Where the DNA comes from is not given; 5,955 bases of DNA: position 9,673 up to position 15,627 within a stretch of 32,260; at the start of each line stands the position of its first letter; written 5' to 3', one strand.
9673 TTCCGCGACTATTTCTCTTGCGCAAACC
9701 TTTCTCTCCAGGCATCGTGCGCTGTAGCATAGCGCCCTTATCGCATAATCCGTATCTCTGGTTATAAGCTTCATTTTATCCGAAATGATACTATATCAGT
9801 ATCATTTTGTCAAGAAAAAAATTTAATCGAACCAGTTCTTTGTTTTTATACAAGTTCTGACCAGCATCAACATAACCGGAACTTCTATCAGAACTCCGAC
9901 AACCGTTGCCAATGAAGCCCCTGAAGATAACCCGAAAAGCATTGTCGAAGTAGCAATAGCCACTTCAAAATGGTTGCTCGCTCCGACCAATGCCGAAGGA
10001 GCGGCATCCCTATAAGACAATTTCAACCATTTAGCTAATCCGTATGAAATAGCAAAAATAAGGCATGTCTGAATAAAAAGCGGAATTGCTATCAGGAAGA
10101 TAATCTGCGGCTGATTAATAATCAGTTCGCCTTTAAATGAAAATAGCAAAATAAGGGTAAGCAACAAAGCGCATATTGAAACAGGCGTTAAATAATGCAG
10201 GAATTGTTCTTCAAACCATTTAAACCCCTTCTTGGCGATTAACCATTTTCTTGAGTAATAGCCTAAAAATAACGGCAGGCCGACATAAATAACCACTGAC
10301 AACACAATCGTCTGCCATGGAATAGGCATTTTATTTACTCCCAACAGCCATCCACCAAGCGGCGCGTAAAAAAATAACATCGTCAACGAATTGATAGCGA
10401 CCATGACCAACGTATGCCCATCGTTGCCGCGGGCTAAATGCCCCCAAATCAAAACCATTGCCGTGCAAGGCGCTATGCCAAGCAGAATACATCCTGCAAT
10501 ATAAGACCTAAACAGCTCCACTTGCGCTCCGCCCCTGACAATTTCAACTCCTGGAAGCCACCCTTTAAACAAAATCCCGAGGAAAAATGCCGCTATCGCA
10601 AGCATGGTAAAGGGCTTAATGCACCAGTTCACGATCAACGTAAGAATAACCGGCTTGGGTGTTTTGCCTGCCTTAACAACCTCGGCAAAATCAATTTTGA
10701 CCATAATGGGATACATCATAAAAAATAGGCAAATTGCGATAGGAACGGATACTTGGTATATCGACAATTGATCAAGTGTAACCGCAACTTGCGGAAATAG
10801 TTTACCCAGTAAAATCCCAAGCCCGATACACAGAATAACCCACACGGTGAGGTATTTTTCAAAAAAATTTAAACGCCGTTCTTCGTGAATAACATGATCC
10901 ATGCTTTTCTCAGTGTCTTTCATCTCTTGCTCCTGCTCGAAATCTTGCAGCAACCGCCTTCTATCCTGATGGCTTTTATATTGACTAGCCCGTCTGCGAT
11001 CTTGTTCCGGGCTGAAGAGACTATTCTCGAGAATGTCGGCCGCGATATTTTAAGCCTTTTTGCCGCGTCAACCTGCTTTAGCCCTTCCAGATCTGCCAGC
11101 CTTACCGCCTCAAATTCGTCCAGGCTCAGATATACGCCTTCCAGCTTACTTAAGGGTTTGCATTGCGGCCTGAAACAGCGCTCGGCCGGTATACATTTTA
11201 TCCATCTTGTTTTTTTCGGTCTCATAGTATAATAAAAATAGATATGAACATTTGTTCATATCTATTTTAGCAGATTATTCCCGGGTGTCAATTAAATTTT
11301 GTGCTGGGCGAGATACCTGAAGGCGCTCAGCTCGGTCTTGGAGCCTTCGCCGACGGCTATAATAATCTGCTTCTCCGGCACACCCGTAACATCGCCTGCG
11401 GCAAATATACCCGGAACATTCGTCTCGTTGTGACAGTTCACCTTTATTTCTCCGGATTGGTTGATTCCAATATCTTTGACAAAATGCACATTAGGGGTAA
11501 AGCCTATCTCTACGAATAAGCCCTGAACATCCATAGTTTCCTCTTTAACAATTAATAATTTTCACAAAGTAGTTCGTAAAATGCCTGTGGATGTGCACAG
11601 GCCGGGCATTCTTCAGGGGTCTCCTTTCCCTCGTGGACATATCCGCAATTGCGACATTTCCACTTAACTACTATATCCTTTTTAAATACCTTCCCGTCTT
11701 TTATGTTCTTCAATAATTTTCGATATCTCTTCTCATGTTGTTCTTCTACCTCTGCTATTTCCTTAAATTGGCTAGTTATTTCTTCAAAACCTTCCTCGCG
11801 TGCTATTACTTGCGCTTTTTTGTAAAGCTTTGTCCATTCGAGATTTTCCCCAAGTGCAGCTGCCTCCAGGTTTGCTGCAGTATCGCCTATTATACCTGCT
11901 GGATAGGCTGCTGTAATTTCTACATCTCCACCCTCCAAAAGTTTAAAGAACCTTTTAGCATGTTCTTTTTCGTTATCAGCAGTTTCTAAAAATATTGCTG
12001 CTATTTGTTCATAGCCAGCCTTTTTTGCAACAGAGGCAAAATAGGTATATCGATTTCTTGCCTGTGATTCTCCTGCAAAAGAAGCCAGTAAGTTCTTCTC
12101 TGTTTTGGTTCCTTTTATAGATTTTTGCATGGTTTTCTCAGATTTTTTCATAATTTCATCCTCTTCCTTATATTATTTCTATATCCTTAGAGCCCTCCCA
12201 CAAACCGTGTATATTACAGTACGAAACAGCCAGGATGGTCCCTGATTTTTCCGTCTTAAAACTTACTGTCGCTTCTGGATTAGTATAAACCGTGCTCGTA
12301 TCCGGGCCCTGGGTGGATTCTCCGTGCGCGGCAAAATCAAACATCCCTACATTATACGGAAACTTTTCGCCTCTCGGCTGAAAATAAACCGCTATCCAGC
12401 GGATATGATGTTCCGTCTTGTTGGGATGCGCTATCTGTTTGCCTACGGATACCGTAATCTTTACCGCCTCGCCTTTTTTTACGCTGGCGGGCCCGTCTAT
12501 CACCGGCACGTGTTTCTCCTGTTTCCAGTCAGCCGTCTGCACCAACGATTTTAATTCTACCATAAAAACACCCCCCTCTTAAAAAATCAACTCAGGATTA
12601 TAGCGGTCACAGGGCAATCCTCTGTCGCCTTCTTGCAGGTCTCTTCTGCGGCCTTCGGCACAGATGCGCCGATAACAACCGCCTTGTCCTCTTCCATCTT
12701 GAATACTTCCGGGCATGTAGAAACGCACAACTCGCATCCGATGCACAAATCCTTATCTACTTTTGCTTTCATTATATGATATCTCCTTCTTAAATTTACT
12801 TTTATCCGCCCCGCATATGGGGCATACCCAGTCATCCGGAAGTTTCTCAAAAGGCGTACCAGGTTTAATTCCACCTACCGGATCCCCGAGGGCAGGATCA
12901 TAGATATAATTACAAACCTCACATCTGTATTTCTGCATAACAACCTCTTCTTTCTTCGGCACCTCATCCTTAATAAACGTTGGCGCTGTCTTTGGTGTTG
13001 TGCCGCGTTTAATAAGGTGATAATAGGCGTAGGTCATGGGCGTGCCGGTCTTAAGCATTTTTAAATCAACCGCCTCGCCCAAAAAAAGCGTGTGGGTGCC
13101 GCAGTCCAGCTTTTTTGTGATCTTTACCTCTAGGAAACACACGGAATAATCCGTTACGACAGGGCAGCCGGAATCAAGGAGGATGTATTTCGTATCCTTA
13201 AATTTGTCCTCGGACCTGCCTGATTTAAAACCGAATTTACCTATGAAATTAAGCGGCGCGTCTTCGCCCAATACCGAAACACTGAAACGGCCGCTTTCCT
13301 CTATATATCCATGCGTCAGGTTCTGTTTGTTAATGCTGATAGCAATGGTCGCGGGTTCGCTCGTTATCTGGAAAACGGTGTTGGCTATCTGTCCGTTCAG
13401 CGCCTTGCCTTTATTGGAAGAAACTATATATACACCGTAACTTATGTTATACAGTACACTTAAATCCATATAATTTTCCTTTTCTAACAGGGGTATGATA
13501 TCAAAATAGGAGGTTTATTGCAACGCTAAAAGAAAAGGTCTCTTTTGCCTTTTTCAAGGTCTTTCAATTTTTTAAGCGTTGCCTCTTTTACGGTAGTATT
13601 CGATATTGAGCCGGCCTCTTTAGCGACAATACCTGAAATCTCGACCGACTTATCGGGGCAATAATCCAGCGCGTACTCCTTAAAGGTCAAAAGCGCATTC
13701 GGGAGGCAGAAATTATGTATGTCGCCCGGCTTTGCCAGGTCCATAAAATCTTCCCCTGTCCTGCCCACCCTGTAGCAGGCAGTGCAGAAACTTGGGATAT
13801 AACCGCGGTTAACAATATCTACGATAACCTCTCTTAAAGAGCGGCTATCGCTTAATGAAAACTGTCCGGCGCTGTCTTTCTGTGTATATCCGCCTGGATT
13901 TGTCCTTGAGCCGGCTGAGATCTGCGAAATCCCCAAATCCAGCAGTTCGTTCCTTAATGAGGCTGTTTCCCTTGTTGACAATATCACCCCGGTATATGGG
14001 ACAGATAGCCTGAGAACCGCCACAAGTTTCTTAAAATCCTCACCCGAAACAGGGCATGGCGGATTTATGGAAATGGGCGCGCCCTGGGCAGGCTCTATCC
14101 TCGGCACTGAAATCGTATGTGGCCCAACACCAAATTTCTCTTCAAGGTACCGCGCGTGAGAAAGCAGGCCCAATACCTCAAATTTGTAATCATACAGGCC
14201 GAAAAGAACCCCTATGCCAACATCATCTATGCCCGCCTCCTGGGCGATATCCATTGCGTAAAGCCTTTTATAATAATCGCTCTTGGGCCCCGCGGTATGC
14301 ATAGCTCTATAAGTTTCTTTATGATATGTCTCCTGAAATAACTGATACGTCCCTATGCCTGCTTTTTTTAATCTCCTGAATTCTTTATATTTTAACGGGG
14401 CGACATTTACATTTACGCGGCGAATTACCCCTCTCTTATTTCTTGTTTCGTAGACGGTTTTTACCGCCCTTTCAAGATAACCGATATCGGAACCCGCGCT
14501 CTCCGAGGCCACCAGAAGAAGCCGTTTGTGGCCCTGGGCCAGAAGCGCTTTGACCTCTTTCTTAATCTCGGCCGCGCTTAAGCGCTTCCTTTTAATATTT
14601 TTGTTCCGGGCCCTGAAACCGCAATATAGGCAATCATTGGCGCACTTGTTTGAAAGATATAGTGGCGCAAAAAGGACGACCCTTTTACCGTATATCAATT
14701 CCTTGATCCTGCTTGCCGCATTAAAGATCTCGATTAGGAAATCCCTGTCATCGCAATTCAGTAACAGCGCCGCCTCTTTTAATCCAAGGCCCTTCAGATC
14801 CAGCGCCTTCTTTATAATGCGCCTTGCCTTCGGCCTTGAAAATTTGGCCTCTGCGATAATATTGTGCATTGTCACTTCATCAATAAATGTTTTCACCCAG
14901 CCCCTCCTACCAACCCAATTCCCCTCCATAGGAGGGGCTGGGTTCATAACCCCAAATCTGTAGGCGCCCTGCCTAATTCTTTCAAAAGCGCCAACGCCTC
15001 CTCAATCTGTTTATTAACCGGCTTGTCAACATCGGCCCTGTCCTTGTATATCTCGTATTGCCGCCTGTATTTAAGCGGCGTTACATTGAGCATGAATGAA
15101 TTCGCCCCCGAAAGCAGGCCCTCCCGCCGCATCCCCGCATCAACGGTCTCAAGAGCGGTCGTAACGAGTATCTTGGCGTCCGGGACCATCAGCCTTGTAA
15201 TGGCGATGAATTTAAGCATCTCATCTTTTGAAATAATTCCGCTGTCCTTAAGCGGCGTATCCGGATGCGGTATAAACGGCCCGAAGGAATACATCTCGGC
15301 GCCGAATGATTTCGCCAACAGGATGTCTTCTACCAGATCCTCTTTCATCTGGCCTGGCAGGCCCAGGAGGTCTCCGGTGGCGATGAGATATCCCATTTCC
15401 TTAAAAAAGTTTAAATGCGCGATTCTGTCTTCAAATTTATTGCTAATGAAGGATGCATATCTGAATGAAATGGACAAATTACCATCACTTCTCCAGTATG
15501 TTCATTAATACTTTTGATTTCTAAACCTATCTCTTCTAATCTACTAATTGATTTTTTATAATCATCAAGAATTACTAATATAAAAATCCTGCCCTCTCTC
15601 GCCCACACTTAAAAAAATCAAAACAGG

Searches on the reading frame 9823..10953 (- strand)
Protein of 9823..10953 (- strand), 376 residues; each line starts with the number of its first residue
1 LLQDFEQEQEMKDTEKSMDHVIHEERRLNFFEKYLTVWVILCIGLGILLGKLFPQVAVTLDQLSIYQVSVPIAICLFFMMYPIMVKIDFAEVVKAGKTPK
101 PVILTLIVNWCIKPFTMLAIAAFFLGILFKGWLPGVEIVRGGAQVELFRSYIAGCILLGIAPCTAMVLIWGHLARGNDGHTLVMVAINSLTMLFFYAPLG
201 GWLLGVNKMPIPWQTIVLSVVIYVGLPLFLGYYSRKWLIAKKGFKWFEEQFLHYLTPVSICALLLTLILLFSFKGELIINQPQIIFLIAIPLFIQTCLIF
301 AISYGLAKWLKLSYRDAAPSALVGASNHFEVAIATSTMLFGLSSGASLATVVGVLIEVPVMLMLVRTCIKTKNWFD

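Call 70: search_protein_families(library=pfam, proteins=[window:9823-10953:-], max_evalue=0.0001)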
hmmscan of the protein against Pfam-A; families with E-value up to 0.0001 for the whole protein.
window:9823-10953:- (376 aa): 2 families
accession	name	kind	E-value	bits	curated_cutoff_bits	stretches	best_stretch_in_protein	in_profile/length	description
PF01758.21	SBF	-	1.9e-44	152.1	24.3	1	73-280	1-190/191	Sodium Bile acid symporter family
PF13593.11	SBF_like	-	1.1e-12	48.4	25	1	38-356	2-296/313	SBF-like CPA transporter family (DUF4137)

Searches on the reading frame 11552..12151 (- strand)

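Call 70: search_protein_families(library=pfam, proteins=[window:11552-12151:-], max_evalue=0.0001)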
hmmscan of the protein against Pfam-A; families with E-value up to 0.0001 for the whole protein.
window:11552-12151:- (199 aa): 5 families
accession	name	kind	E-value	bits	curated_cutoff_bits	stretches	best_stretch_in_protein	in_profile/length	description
PF02915.23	Rubrerythrin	-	3.5e-29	102.4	22.8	1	19-147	1-137/137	Rubrerythrin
PF21349.2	RUBY_RBDX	-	1.5e-13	50.4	26.5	1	164-193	1-30/30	Rubrerythrin, rubredoxin-like domain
PF00210.30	Ferritin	-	6.1e-10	39.6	24.5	1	20-151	3-140/142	Ferritin-like domain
PF03232.19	COQ7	-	7e-06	26.2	23.5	1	22-152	8-131/169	Ubiquinone biosynthesis protein COQ7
PF23458.2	DUF7130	-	8.4e-06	26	35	1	135-189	27-80/89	Domain of unknown function (DUF7130)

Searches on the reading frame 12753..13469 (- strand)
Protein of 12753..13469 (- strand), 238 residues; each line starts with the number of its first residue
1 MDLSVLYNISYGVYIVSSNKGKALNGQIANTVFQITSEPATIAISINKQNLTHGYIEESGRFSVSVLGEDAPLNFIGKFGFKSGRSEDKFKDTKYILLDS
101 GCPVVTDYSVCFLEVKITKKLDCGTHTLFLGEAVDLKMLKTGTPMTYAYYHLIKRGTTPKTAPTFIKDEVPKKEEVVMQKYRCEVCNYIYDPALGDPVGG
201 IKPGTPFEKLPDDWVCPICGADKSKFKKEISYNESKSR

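Call 70: search_protein_families(library=pfam, proteins=[window:12753-13469:-], max_evalue=0.0001)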
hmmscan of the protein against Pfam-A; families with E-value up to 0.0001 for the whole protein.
window:12753-13469:- (238 aa): 3 families
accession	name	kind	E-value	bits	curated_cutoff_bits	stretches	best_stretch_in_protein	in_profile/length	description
PF01613.24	Flavin_Reduct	-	4.3e-31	108.5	27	1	7-148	2-145/153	Flavin reductase like domain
PF00301.25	Rubredoxin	-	4.7e-24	84.6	23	1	180-226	1-47/47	Rubredoxin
PF21349.2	RUBY_RBDX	-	1e-06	28.5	26.5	0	209-227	14-30/30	Rubrerythrin, rubredoxin-like domain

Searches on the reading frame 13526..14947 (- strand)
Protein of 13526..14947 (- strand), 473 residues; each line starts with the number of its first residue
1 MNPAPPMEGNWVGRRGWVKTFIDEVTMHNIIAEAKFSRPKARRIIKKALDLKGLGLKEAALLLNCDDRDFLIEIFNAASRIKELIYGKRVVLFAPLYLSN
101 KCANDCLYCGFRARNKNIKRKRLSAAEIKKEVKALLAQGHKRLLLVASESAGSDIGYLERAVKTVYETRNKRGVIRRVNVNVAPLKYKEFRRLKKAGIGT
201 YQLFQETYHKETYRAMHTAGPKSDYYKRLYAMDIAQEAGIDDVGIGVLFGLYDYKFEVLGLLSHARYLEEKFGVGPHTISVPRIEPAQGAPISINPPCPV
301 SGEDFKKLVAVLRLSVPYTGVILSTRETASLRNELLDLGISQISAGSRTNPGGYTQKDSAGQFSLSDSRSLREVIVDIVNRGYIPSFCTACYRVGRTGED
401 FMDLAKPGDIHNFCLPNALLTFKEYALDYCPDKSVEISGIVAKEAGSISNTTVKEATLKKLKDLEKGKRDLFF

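Call 5: search_protein_families(library=pfam, proteins=[window:13526-14947:-], max_evalue=0.01)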
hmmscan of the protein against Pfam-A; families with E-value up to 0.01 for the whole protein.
window:13526-14947:- (473 aa): 2 families
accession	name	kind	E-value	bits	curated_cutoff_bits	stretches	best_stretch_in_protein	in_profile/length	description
PF06968.18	BATS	-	5e-18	65.5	22.2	1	280-383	1-87/88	Biotin and Thiamin Synthesis associated domain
PF04055.27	Radical_SAM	-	4.3e-15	56.7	29.5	1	98-250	3-150/166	Radical SAM superfamily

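Call 6: search_protein_families(library=ncbifam, proteins=[window:13526-14947:-], max_evalue=0.001)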
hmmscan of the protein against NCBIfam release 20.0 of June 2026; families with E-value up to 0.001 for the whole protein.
window:13526-14947:- (473 aa): 19 families
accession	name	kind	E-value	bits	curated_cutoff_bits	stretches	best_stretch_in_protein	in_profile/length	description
TIGR03955.1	rSAM_HydG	equivalog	7.3e-157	522.5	312.15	1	21-472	11-469/470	[FeFe] hydrogenase H-cluster radical SAM maturase HydG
TIGR02351.2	thiH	equivalog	5e-91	305.5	380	1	37-386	18-359/364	2-iminoacetate synthase ThiH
TIGR03910.1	pyrrolys_PylB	equivalog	2.4e-21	76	348.2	1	43-317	7-269/347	methylornithine synthase PylB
TIGR04158.1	rSAM_MIA_synth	equivalog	5.6e-21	74.8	400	1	67-375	35-351/368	3-methyl-2-indolic acid synthase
TIGR03956.1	rSAM_HydE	equivalog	3.3e-20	72.6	254.6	1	53-276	10-228/340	[FeFe] hydrogenase H-cluster radical SAM maturase HydE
TIGR00433.2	bioB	equivalog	3.8e-17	62.5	225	1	57-326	6-262/307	biotin synthase BioB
TIGR03957.1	rSAM_HmdB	equivalog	1.2e-10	41.2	320.9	1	62-319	9-253/317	5,10-methenyltetrahydromethanopterin hydrogenase cofactor biosynthesis protein HmdB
NF004884.0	PRK06245.1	equivalog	3.3e-08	32.8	209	1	96-273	19-202/340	7,8-didemethyl-8-hydroxy-5-deazariboflavin synthase subunit CofG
TIGR00423.1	TIGR00423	subfamily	3.4e-08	33.1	260.25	1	98-169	11-82/310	CofH family radical SAM protein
NF005609.0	PRK07360.1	equivalog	3.6e-08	32.6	426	1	42-140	9-109/374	7,8-didemethyl-8-hydroxy-5-deazariboflavin synthase subunit CofH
TIGR03550.1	F420_cofG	equivalog_domain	2.2e-07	30.4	213.35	1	93-318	7-237/322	7,8-didemethyl-8-hydroxy-5-deazariboflavin synthase CofG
NF006276.0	PRK08444.1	equivalog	2e-06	27.1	560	1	44-165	3-122/353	aminofutalosine synthase MqnE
TIGR03700.1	mena_SCO4494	equivalog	2.1e-06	26.9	434.55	1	50-168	7-124/351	aminofutalosine synthase MqnE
TIGR03551.1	F420_cofH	equivalog_domain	2.7e-06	26.4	374.1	1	62-144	9-91/345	5-amino-6-(D-ribitylamino)uracil--L-tyrosine 4-hydroxyphenyl transferase CofH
TIGR03699.1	menaquin_MqnC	equivalog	6.3e-05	22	428.1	1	71-167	17-116/342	cyclic dehypoxanthinyl futalosine synthase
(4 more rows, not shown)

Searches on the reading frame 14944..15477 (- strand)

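Call 5: search_protein_families(library=pfam, proteins=[window:14944-15477:-], max_evalue=0.01)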
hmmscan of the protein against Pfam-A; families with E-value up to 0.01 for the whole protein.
window:14944-15477:- (177 aa): 1 family
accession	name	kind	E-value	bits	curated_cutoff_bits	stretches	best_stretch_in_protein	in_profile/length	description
PF06968.18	BATS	-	1.8e-10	41.3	22.2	1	68-168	5-85/88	Biotin and Thiamin Synthesis associated domain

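Call 6: search_protein_families(library=ncbifam, proteins=[window:14944-15477:-], max_evalue=0.001)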
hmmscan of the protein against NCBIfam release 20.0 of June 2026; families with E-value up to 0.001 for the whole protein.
window:14944-15477:- (177 aa): 5 families
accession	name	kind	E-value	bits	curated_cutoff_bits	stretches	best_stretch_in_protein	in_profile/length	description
TIGR03956.1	rSAM_HydE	equivalog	2.4e-31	109.3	254.6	1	14-153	175-314/340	[FeFe] hydrogenase H-cluster radical SAM maturase HydE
TIGR00433.2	bioB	equivalog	1.8e-14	53.7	225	1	12-130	166-283/307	biotin synthase BioB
TIGR03910.1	pyrrolys_PylB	equivalog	5.2e-14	51.9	348.2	1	12-129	183-297/347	methylornithine synthase PylB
TIGR03957.1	rSAM_HmdB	equivalog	6e-10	38.8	320.9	1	13-172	165-315/317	5,10-methenyltetrahydromethanopterin hydrogenase cofactor biosynthesis protein HmdB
NF006308.0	PRK08508.1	equivalog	0.00015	21.1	377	1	14-130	135-249/279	biotin synthase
